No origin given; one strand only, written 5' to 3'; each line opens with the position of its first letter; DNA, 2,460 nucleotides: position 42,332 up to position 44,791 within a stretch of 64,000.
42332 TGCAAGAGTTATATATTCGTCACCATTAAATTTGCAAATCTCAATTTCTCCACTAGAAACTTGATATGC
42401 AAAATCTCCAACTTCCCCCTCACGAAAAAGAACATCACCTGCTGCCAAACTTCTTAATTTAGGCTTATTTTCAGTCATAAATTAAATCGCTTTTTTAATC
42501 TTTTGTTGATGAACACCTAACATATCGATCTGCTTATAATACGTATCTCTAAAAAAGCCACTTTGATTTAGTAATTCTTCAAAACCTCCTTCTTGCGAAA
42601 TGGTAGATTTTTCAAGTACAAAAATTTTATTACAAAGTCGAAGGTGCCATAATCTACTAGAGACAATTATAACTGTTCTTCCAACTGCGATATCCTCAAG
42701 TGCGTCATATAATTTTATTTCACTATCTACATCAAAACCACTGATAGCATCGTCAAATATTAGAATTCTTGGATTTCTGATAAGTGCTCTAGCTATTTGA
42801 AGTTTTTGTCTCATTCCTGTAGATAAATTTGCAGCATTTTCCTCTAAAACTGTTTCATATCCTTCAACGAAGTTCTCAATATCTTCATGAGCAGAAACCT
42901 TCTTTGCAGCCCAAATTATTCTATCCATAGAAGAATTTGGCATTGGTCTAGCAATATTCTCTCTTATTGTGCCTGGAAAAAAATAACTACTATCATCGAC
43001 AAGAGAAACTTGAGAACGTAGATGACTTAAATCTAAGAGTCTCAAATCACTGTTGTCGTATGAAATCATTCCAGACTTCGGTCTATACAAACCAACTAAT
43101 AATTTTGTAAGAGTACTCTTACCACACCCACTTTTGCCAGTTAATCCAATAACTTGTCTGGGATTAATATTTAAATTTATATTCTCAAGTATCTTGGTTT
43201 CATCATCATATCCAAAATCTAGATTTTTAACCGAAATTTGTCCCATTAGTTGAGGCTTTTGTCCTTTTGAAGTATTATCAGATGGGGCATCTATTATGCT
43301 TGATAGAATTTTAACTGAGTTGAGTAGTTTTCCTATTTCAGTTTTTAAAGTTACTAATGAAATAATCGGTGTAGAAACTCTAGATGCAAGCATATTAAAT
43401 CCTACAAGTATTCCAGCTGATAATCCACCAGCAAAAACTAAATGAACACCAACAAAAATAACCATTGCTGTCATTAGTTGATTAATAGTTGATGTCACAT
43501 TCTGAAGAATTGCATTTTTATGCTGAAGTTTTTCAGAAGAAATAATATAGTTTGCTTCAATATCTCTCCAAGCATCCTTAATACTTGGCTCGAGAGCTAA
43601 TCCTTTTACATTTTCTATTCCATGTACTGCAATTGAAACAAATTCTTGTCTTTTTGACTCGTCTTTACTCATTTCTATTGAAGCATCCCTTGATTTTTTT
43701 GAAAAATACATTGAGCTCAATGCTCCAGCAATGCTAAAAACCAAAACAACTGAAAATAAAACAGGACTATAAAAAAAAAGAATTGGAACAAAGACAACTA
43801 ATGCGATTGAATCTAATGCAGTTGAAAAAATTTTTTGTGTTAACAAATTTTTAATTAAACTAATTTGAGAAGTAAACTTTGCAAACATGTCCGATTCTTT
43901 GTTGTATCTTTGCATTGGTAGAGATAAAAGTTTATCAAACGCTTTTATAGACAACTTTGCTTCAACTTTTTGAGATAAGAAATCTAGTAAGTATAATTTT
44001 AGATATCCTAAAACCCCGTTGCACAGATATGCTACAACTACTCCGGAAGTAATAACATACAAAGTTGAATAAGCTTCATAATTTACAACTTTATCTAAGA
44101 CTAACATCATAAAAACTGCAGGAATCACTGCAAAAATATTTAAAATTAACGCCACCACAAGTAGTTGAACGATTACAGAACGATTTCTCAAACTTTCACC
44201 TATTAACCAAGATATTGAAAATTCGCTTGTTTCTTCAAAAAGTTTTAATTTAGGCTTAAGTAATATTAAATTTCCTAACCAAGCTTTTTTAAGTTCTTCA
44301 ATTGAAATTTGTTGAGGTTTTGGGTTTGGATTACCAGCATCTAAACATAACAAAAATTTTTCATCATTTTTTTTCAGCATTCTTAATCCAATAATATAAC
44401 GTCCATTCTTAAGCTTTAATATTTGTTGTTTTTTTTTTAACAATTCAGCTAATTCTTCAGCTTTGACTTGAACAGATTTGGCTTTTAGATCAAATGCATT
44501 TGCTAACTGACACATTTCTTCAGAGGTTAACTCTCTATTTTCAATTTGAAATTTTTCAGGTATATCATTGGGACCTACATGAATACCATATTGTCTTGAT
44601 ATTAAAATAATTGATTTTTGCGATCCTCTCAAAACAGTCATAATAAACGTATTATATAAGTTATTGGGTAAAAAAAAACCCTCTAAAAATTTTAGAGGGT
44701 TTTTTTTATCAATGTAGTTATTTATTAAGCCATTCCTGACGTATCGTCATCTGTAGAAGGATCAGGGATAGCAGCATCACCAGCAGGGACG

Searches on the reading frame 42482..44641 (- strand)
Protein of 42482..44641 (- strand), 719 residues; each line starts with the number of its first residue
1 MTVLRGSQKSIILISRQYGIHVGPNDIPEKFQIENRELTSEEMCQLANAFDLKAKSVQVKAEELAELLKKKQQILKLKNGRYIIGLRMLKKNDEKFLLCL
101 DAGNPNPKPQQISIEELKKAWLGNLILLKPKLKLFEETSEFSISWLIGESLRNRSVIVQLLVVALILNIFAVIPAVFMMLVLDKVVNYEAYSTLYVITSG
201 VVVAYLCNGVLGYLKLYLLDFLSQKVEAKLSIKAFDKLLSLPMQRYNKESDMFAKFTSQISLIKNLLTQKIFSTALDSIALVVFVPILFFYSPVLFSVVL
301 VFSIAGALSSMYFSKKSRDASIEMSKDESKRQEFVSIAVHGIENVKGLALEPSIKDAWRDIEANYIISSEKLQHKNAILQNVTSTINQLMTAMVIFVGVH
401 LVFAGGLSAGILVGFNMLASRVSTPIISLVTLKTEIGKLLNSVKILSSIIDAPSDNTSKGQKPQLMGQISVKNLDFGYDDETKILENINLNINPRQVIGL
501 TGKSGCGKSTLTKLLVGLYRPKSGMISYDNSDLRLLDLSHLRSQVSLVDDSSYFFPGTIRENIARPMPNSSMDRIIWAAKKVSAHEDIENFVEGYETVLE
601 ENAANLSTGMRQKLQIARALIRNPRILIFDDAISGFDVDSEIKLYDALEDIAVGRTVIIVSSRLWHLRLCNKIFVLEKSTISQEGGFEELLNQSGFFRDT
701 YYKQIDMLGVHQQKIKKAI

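Call 5: search_protein_families(library=pfam, proteins=[window:42482-44641:-], max_evalue=0.01)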
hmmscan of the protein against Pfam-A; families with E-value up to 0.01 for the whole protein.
window:42482-44641:- (719 aa): 7 families
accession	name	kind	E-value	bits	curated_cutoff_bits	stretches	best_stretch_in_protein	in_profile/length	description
PF00664.28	ABC_membrane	-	1.1e-33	117.6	28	1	161-425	5-273/274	ABC transporter transmembrane region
PF00005.33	ABC_tran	-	1.6e-30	107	25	1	485-633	1-136/137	ABC transporter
PF03412.21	Peptidase_C39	-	4.9e-09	36.6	22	1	13-131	20-131/133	Peptidase C39 family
PF13401.12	AAA_22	-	0.0034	18.1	27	0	495-632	5-93/130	AAA domain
PF03193.22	RsgA_GTPase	-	0.0046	17.2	30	0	481-528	93-139/174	RsgA GTPase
PF03215.21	Rad17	-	0.0064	16.9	23.8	0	483-516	33-66/186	Rad17 P-loop domain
PF13304.12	AAA_21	-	0.0087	16.6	27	0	498-518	2-22/304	AAA domain, putative AbiEii toxin, Type IV TA system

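Call 6: search_protein_families(library=ncbifam, proteins=[window:42482-44641:-], max_evalue=0.01)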
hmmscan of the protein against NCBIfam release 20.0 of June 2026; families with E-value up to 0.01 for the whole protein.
window:42482-44641:- (719 aa): 189 families (the best 25 are shown)
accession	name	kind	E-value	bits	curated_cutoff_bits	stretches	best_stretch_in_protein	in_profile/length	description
TIGR01846.1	type_I_sec_HlyB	subfamily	2e-150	502.4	725.55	1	11-705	5-693/694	type I secretion system permease/ATPase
TIGR03375.1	type_I_sec_LssB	subfamily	1e-121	407.4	693.1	1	9-693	5-691/696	type I secretion system permease/ATPase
TIGR03796.1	NHLM_micro_ABC1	equivalog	1.5e-104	350.7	853.3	1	41-698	48-706/710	NHLP family bacteriocin export ABC transporter peptidase/permease/ATPase subunit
TIGR03797.1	NHLM_micro_ABC2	equivalog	8.6e-82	275.7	709.4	1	154-704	135-685/686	NHLP bacteriocin export ABC transporter permease/ATPase subunit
TIGR01193.1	bacteriocin_ABC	subfamily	2.4e-81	274.3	523.85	1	45-700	46-705/708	peptide cleavage/export ABC transporter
TIGR02203.1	MsbA_lipidA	equivalog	2.5e-81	273.9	602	1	160-700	15-565/572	lipid A export permease/ATP-binding protein MsbA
NF045513.1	HepA_fam_ABC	equivalog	4.1e-80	269.9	725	1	186-699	86-604/610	heterocyst formation ABC transporter subunit HepA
TIGR01842.1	type_I_sec_PrtD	subfamily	5.3e-79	266.2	510.15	1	153-692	4-542/544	type I secretion system permease/ATPase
TIGR02204.1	MsbA_rel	hypoth_equivalog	3.9e-74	250.3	780.4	1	157-698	24-569/576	ABC transporter, permease/ATP-binding protein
NF052233.1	CphA_assoc_ABC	equivalog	4.5e-72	243.5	880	1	170-710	199-749/766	cyanophycin metabolism-associated ABC transporter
TIGR00958.1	3a01208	subfamily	2.8e-69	234.2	874.6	1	155-698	164-708/711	antigen peptide transporter 2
NF008381.0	PRK11176.1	equivalog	5e-66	223.3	867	1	161-704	30-579/582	lipid A ABC transporter ATP-binding protein/permease MsbA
NF045998.1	cleave_ABC_plasm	equivalog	5.2e-66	223.3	500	1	41-658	44-655/673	Mbov_0121 family peptidase domain-containing ABC transporter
NF010178.0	PRK13657.1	equivalog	6.1e-61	206.6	733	1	154-701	18-567/588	glucan ABC transporter ATP-binding protein/ permease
NF008364.0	PRK11160.1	equivalog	2.8e-51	174.8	630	1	225-699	90-570/575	heme ABC transporter ATP-binding protein/permease CydC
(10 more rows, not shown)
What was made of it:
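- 42482..44641 (-): HlyB-type ABC exporter with a degenerate C39-like domain (no catalytic Cys; the His equivalent is Tyr and the Trp equivalent is Lys). TIGR01846 at 502 bits; PF03412, ABC_membrane and ABC_tran (calls 5, 6).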

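Call 27: search_solved_structures(query=window:42482-44641:-, max_evalue=1e-20, show_alignments=2)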
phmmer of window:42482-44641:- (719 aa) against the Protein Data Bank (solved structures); distinct sequences matched with E-value up to 1e-20: 265 (the best 60 are shown).
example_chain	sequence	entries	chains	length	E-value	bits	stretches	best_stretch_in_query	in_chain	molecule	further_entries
7sgr_J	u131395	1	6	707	8.7e-105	355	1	13-696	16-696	Alpha-hemolysin translocation ATP-binding protein HlyB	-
8dck_A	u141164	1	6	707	1.6e-104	354.1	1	13-696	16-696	Alpha-hemolysin translocation ATP-binding protein HlyB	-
4f4c_A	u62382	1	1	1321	1.2e-90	308.3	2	203-704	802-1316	Multidrug resistance protein pgp-1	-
9nfi_A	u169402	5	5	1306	7.2e-90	305.7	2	450-698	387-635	Permeability Glycoprotein (P-gp)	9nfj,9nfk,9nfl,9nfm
9ody_A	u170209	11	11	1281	6.1e-89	302.6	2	208-699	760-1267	ATP-binding cassette, sub-family B (MDR/TAP), member 4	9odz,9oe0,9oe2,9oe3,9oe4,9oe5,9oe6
9oe1_A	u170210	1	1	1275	1e-88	301.9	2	208-698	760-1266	ATP-binding cassette, sub-family B (MDR/TAP), member 4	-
6ujp_A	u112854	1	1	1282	1.8e-86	294.4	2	392-698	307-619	ATP-dependent translocase ABCB1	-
6qee_A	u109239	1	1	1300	2.4e-86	294.1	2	369-698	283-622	ABCB1HM-EQ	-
6ujw_A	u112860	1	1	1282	2.6e-86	293.9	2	391-698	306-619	ATP-dependent translocase ABCB1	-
6ujt_A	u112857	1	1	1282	2.9e-86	293.8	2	392-698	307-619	ATP-dependent translocase ABCB1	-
4m2s_A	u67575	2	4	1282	3.1e-86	293.7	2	392-698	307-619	Multidrug resistance protein 1A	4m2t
5kpi_A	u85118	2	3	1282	3.1e-86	293.7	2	392-698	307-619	Multidrug resistance protein 1A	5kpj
6ujs_A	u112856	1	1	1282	3.2e-86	293.6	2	392-698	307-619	ATP-dependent translocase ABCB1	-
4m1m_A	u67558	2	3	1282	3.3e-86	293.6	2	392-698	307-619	Multidrug resistance protein 1A | ATP-dependent translocase ABCB1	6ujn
6ujr_A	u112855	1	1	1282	3.3e-86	293.6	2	392-698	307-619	ATP-dependent translocase ABCB1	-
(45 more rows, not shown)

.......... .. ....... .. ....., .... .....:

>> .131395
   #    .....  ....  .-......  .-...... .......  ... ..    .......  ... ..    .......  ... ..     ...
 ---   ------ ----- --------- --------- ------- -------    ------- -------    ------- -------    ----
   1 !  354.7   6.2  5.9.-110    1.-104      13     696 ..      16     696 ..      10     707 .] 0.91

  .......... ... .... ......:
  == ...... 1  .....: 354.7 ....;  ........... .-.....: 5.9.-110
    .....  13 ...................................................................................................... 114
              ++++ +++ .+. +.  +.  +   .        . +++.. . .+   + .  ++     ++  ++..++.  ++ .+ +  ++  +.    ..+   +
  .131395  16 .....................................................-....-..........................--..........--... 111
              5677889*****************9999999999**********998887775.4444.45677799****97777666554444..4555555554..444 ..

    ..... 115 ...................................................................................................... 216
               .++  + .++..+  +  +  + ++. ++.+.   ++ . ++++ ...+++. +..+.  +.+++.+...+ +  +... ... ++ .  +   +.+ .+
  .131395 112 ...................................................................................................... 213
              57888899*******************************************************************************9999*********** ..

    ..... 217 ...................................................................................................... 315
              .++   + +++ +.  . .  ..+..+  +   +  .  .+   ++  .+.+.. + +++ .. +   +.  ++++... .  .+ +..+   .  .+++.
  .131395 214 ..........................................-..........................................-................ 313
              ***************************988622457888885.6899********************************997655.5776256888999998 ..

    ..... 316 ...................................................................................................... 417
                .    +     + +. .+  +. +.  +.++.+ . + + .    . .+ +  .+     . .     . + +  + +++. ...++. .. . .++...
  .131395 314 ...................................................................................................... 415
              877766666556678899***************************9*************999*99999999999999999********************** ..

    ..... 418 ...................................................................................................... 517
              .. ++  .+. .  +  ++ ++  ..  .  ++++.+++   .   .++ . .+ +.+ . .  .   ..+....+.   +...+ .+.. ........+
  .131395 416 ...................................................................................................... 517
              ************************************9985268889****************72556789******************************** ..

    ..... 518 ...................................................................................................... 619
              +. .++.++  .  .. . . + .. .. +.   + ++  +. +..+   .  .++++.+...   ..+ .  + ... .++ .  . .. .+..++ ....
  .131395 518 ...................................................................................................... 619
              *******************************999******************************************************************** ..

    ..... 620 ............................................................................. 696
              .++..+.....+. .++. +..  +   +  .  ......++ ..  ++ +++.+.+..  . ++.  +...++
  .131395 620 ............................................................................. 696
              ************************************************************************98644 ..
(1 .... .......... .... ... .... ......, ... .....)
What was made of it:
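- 42482..44641 (-): The best PDB sequence match is E. coli HlyB, 1e-104, aligned over residues 13-696 (call 27).
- On HlyB-type ABC exporter with C39-like domain (the partner, not the cargo): The alignment with HlyB extrapolates to put Gly at the Cys/Tyr9 position, and shows Tyr at His83 and Lys at Trp77 (call 27).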
